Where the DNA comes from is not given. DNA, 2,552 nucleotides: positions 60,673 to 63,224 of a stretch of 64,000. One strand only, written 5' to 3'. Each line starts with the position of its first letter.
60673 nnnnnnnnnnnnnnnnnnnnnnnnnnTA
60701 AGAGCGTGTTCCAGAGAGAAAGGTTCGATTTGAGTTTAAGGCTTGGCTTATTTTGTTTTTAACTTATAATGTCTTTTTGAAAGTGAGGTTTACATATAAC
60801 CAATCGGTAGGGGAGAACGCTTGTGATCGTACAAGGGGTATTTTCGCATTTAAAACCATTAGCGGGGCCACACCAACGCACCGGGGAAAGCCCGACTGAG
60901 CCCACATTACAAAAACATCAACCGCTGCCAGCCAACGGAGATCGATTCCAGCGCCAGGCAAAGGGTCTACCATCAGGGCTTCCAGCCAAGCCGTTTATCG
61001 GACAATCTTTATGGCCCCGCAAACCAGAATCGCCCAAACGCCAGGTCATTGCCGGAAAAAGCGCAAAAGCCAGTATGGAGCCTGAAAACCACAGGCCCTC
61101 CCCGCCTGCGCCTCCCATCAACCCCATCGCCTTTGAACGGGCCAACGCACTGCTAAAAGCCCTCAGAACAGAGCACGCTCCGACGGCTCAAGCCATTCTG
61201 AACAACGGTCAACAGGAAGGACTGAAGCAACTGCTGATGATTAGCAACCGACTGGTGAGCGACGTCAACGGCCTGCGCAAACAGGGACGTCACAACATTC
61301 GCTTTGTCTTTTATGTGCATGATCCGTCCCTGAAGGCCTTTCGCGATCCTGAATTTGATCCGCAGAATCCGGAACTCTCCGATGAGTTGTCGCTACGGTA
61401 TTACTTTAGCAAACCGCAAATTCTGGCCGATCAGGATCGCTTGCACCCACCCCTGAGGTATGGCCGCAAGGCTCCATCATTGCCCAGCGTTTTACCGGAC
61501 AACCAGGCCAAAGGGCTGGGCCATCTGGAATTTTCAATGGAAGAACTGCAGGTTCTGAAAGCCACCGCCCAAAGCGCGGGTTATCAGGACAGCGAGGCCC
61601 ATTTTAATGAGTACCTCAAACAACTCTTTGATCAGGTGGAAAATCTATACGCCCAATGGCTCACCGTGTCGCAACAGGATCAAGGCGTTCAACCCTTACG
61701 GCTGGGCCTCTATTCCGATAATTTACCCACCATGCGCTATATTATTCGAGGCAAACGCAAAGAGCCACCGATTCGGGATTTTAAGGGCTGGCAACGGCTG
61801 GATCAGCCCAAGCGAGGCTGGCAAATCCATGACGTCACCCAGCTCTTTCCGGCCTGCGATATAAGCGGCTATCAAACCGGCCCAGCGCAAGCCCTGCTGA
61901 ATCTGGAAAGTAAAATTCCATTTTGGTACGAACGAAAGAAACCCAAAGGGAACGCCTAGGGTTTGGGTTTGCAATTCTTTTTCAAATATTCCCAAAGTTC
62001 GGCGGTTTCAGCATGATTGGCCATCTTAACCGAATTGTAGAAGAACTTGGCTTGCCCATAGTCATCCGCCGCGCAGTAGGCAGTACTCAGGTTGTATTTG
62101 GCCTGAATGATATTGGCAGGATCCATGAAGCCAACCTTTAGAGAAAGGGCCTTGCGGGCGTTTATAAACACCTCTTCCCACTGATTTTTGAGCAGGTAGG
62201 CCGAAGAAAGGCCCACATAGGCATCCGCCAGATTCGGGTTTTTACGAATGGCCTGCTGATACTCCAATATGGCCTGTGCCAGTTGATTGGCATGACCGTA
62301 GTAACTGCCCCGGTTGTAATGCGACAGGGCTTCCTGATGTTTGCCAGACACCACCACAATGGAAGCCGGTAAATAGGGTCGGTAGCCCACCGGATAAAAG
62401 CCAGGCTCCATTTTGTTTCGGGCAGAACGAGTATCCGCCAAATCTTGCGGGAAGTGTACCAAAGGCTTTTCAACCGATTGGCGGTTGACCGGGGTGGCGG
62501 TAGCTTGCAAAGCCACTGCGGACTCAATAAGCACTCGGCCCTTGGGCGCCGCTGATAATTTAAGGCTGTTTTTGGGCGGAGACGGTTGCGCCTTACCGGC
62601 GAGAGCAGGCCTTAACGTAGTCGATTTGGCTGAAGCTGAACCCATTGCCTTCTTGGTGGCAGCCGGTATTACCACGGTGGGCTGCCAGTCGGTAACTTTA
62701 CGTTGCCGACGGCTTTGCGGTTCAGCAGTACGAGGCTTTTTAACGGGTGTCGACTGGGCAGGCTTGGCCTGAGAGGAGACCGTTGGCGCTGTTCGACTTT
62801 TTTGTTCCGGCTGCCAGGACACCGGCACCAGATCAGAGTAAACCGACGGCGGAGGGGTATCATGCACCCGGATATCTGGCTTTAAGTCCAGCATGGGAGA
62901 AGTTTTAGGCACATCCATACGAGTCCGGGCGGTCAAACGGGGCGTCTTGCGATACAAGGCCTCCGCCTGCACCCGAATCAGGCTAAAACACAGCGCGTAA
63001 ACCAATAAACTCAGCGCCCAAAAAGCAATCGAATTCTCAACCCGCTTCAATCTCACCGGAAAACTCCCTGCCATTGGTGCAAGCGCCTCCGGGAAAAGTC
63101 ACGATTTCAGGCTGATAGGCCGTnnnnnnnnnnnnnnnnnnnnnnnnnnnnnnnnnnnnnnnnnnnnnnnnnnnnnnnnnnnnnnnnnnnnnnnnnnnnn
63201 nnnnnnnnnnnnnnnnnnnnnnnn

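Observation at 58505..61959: Three tandem, highly diverged paralogs of an uncharacterised protein family with shared N- and C-terminal motifs.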

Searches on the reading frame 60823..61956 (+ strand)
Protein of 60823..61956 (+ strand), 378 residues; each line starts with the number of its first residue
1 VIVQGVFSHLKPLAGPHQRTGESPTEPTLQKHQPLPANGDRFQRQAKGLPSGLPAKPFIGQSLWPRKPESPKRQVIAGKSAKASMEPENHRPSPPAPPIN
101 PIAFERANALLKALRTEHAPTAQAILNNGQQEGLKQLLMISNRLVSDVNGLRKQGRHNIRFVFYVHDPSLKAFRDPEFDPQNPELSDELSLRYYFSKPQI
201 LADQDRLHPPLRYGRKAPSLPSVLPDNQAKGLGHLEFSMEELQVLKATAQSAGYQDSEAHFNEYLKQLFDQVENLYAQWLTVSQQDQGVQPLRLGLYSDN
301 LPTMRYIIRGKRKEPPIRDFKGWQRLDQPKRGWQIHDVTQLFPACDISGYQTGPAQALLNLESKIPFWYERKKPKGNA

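Call 7: search_protein_families(library=pfam, proteins=[window:60823-61956:+], max_evalue=1)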
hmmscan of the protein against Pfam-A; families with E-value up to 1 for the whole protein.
window:60823-61956:+ (378 aa): 0 families

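Call 17: find_homologous_proteins(query=window:60823-61956:+, max_evalue=0.01)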
Query window:60823-61956:+ (378 aa): 6 proteins with E <= 0.01 among 1563 candidates.
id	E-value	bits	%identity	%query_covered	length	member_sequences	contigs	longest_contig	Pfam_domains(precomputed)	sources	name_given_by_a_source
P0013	3.5e-255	865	100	100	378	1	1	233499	-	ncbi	-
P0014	3.8e-188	644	76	99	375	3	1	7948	-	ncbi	-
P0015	1.3e-184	632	75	99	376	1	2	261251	-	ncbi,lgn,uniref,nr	ncbi:hypothetical protein [Vampirovibrio chlorellavorus]|uniref:hypothetical protein n=1 Tax=Vampiro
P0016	4.4e-144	499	73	79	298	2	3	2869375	-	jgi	jgi:hypothetical protein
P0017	2.0e-109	385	49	98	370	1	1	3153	-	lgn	-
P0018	1.7e-104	369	58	75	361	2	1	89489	-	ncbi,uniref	ncbi:hypothetical protein [Vampirovibrio sp.]|uniref:hypothetical protein n=1 Tax=Vampirovibrio sp.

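Call 18: search_protein_families(library=ncbifam, proteins=[window:60823-61956:+], max_evalue=1)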
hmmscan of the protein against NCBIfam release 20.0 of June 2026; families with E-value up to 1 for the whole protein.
window:60823-61956:+ (378 aa): 0 families

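Call 65: find_encoding_contigs(protein=P0014, flank=8000, max_places=2)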
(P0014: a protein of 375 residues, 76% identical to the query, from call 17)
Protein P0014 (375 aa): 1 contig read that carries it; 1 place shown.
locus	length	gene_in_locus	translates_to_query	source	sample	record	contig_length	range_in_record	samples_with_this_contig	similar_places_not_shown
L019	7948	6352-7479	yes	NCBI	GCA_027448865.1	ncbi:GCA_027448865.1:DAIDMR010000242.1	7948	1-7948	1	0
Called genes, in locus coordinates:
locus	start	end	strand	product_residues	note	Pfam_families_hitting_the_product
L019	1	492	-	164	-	?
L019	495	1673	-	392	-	PF13623:SurA_N_2, PF13624:SurA_N_3, PF09312:SurA_N, PF13145:Rotamase_2 (weak), PF13616:Rotamase_3, PF00639:Rotamase, PF13145:Rotamase_2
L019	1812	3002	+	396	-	PF02899:Phage_int_SAM_1, PF00589:Phage_integrase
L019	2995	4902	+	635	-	PF13231:PMT_2 (weak)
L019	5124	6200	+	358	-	-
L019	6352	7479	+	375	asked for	-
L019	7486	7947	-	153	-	?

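Call 84: search_protein_families(library=phrogs, proteins=[window:60823-61956:+], max_evalue=1)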
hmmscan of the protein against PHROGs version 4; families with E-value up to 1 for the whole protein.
window:60823-61956:+ (378 aa): 0 families

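Call 85: search_protein_families(library=padloc, proteins=[window:60823-61956:+], max_evalue=1)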
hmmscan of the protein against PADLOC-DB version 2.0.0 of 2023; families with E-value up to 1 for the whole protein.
window:60823-61956:+ (378 aa): 0 families

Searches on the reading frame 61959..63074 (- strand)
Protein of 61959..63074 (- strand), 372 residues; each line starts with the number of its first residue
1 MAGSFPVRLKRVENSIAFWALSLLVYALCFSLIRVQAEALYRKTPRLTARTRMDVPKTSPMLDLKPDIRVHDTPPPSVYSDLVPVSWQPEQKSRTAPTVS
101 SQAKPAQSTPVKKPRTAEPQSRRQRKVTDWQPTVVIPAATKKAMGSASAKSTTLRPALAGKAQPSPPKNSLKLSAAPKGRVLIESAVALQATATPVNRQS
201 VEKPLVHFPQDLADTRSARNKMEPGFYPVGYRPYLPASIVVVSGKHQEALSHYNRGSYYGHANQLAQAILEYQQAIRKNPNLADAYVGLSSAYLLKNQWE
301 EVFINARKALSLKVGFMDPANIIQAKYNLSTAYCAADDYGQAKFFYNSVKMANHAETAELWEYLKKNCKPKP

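Call 7: search_protein_families(library=pfam, proteins=[window:61959-63074:-], max_evalue=1)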
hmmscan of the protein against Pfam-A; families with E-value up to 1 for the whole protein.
window:61959-63074:- (372 aa): 12 families
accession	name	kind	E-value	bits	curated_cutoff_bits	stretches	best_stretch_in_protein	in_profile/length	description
PF07719.23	TPR_2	-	6.7e-07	29.4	27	1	249-281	1-33/34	Tetratricopeptide repeat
PF13414.12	TPR_11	-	5.1e-06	26.5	26.8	1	263-294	8-39/42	TPR repeat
PF14559.12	TPR_19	-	1.2e-05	25.9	25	1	262-301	4-43/68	Tetratricopeptide repeat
PF13431.12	TPR_17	-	2.4e-05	24.7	24.4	1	272-301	2-31/34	Tetratricopeptide repeat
PF13424.12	TPR_12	-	9.2e-05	23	30.1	1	265-312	25-74/77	Tetratricopeptide repeat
PF00515.34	TPR_1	-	0.00051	20.2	27.8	1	249-281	1-33/34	Tetratricopeptide repeat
PF13432.12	TPR_16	-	0.0033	18.3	32.7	1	253-301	1-49/65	Tetratricopeptide repeat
PF24575.1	TPR_Slam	-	0.0043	17.9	35.2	1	245-298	43-96/104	Surface lipoprotein assembly modifier, N-terminal TPR repeats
PF13428.12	TPR_14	-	0.03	15.4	23.5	1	254-289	6-41/44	Tetratricopeptide repeat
PF13181.12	TPR_8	-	0.054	14.1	25.7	1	251-280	3-32/34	Tetratricopeptide repeat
PF02939.21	UcrQ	-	0.081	13.3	25.2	1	8-46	37-75/78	UcrQ family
PF13174.12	TPR_6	-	0.23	12.6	26.3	0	253-281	4-32/33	Tetratricopeptide repeat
